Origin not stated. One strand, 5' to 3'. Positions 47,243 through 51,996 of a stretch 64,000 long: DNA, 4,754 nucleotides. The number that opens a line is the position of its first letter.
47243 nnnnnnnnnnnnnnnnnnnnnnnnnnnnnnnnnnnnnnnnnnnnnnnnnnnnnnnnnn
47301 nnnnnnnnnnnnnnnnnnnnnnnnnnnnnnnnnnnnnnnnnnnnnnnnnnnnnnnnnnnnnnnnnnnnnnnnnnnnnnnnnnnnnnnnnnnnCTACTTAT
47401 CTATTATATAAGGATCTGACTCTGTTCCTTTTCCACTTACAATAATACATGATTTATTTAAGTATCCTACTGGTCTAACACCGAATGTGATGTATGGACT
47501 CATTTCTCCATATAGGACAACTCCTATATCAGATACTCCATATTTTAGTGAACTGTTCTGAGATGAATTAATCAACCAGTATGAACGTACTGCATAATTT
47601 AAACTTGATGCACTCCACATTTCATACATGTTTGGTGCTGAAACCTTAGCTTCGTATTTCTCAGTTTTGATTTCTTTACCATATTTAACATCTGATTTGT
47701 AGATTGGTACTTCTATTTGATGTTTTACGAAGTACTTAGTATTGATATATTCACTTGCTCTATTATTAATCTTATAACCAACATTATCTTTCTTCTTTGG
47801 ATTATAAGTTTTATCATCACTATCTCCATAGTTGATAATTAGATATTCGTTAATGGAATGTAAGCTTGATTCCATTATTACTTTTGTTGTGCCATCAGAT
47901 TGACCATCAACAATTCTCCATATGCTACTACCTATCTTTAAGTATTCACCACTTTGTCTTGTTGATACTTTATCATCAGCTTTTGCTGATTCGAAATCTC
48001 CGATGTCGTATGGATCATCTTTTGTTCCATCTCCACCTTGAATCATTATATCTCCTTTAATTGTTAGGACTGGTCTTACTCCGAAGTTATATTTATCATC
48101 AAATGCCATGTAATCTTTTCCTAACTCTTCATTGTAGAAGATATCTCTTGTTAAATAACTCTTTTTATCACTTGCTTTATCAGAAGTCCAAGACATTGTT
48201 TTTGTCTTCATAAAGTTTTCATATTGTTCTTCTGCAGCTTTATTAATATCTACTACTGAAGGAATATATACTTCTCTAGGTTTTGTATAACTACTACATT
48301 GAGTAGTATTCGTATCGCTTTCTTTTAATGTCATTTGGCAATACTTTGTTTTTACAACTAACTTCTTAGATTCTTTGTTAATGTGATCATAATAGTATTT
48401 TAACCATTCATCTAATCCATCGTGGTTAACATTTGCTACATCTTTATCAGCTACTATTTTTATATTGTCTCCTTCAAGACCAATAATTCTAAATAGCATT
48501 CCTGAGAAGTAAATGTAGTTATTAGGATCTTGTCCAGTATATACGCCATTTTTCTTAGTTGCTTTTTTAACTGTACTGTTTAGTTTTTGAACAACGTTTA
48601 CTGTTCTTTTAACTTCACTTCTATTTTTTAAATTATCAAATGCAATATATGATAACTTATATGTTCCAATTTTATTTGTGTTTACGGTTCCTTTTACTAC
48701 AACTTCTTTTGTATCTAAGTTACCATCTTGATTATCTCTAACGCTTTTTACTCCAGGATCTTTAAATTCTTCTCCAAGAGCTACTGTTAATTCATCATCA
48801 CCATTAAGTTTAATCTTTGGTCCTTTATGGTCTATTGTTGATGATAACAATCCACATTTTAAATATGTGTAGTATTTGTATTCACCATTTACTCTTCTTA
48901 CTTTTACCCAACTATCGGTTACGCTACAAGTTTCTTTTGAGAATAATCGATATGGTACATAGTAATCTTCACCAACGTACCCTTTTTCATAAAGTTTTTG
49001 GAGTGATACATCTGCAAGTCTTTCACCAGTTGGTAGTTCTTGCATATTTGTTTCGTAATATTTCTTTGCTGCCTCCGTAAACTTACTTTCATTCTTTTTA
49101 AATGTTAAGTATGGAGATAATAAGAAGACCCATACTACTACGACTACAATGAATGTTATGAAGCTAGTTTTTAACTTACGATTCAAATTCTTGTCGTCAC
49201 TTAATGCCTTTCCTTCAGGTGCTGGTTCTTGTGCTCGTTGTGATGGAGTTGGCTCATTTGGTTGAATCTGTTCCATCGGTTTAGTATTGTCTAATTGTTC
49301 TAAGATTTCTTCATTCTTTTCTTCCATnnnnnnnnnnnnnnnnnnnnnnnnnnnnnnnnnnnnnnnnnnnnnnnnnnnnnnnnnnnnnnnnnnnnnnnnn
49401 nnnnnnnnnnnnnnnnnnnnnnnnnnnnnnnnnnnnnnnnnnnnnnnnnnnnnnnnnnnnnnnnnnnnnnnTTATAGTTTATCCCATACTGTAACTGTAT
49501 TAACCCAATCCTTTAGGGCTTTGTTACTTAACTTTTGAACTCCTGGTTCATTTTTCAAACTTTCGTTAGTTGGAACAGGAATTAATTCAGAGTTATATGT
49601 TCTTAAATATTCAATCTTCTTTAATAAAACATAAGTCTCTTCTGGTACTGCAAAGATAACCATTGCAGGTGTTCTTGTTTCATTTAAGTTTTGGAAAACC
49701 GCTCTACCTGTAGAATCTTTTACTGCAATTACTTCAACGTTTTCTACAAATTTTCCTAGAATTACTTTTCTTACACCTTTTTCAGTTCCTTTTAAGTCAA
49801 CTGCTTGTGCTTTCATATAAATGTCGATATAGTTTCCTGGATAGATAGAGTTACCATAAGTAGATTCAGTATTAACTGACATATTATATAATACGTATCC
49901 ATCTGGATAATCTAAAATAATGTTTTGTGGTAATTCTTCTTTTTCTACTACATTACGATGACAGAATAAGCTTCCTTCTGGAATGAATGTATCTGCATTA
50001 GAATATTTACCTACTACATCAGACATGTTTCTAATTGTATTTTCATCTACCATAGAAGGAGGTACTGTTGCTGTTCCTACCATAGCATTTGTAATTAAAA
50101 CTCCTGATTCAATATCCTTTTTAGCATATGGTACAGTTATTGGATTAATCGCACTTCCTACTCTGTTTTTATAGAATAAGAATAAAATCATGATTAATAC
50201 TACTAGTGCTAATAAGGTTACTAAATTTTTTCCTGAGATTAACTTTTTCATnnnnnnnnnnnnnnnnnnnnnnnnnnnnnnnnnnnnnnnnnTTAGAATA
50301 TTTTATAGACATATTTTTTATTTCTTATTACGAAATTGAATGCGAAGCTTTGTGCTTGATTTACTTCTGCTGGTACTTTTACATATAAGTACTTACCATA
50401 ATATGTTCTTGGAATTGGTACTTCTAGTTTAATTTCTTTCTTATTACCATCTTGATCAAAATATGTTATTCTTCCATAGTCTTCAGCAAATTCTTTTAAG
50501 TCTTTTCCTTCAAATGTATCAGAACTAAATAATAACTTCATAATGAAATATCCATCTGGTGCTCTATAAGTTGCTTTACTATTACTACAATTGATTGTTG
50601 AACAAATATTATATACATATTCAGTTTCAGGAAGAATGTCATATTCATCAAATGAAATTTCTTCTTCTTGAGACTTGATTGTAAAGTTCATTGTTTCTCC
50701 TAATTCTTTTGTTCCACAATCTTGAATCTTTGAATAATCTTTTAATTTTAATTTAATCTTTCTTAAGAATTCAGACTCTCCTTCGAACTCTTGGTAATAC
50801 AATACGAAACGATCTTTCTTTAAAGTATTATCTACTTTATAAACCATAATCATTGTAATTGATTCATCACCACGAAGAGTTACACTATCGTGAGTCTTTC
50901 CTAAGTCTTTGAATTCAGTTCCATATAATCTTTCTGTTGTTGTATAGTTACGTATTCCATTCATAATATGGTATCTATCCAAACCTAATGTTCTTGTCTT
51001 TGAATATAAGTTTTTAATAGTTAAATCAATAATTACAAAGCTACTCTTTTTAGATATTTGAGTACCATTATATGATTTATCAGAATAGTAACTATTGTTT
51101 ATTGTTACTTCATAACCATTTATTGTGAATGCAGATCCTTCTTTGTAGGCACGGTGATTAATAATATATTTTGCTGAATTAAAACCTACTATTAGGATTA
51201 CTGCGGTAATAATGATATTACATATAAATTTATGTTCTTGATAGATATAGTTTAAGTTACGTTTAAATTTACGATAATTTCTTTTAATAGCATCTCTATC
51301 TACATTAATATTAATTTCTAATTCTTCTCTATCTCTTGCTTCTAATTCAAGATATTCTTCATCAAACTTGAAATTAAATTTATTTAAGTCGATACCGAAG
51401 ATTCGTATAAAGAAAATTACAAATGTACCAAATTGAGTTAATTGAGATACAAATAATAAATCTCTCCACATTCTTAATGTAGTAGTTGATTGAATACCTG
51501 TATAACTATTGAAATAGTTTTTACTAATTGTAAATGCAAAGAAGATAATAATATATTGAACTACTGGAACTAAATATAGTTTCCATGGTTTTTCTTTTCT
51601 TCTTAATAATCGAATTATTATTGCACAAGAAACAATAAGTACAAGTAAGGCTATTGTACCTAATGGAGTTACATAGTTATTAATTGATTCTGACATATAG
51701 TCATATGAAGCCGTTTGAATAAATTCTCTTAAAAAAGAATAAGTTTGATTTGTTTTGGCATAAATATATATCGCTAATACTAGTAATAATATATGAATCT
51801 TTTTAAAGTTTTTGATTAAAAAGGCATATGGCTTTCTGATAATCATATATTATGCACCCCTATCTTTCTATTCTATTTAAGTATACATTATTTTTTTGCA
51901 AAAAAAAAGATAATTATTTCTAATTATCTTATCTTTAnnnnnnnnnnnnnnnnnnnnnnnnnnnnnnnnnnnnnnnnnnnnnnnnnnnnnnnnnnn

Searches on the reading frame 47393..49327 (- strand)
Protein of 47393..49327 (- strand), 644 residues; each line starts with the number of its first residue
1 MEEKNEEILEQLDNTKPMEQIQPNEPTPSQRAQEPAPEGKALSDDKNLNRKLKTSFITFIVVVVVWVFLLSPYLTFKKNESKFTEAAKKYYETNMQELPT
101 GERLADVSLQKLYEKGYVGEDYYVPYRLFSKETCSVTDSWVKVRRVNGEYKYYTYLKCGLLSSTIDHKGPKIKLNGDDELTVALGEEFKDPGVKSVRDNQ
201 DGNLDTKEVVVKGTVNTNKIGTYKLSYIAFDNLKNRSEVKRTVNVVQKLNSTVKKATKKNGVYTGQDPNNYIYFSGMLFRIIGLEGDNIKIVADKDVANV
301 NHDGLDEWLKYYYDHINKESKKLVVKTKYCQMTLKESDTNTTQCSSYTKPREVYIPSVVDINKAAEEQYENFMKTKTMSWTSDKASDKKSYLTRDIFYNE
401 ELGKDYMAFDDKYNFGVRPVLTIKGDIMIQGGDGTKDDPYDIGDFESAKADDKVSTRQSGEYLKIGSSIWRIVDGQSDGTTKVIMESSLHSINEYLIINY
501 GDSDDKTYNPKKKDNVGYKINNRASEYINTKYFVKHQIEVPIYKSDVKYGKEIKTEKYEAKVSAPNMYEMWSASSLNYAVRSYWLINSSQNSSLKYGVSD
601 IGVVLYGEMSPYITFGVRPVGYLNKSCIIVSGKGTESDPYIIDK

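Call 5: search_protein_families(library=pfam, proteins=[window:47393-49327:-], max_evalue=0.01)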
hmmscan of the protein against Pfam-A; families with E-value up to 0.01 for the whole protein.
window:47393-49327:- (644 aa): 2 families
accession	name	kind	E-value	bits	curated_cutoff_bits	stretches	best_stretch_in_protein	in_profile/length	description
PF16403.11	Bact_surface_Ig-like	-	1.8e-18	66.8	27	1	172-245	1-71/71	Bacterial surface protein, Ig-like domain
PF07523.18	Big_3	-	0.00035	21.2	21.2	1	181-228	7-56/68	Bacterial Ig-like domain (group 3)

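Call 8: search_protein_families(library=ncbifam, proteins=[window:47393-49327:-], max_evalue=0.01)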
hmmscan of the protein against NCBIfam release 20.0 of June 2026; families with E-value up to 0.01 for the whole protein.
window:47393-49327:- (644 aa): 0 families

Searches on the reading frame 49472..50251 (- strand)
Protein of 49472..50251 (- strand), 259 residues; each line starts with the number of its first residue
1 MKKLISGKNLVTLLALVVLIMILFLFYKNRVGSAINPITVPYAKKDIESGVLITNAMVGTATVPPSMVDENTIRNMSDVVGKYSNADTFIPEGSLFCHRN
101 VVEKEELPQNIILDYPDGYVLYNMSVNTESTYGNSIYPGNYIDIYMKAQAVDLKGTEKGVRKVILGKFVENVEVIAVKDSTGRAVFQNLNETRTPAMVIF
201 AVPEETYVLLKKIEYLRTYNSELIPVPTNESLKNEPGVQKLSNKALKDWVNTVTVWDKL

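Call 81: search_protein_families(library=pfam, proteins=[window:49472-50251:-], max_evalue=0.1)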
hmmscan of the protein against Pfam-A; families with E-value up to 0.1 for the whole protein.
window:49472-50251:- (259 aa): 3 families
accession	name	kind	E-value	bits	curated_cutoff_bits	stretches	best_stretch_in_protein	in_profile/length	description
PF16976.10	RcpC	-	1.8e-06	28.3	28.8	1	117-206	9-96/114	Flp pilus assembly protein RcpC/CpaB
PF08666.17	SAF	-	0.0021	19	21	1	39-86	2-49/63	SAF domain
PF14221.11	DUF4330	-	0.031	14.9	27.6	1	13-124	19-115/167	Domain of unknown function (DUF4330)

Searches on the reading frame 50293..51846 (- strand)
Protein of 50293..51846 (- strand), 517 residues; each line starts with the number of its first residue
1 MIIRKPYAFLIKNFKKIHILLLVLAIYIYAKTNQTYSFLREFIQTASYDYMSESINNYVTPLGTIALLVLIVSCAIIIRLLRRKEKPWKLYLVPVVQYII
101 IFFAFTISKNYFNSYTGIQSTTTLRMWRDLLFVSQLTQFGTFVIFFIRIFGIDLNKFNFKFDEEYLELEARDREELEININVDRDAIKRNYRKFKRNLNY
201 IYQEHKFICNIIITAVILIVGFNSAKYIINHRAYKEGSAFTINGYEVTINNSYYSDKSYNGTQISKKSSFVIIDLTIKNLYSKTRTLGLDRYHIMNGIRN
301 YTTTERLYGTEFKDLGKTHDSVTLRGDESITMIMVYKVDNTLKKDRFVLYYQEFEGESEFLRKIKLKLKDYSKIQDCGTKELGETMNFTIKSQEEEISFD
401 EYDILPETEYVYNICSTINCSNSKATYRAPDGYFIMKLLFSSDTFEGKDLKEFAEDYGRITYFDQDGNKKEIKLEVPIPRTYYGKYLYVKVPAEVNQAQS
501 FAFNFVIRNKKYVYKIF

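Call 5: search_protein_families(library=pfam, proteins=[window:50293-51846:-], max_evalue=0.01)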
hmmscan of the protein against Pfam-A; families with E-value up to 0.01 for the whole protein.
window:50293-51846:- (517 aa): 1 family
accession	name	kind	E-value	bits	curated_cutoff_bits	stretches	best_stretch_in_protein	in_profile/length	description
PF11611.13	DUF4352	-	0.0017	19.1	25.9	1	236-341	3-104/122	Domain of unknown function (DUF4352)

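Call 8: search_protein_families(library=ncbifam, proteins=[window:50293-51846:-], max_evalue=0.01)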
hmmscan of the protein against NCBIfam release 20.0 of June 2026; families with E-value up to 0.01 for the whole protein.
window:50293-51846:- (517 aa): 0 families
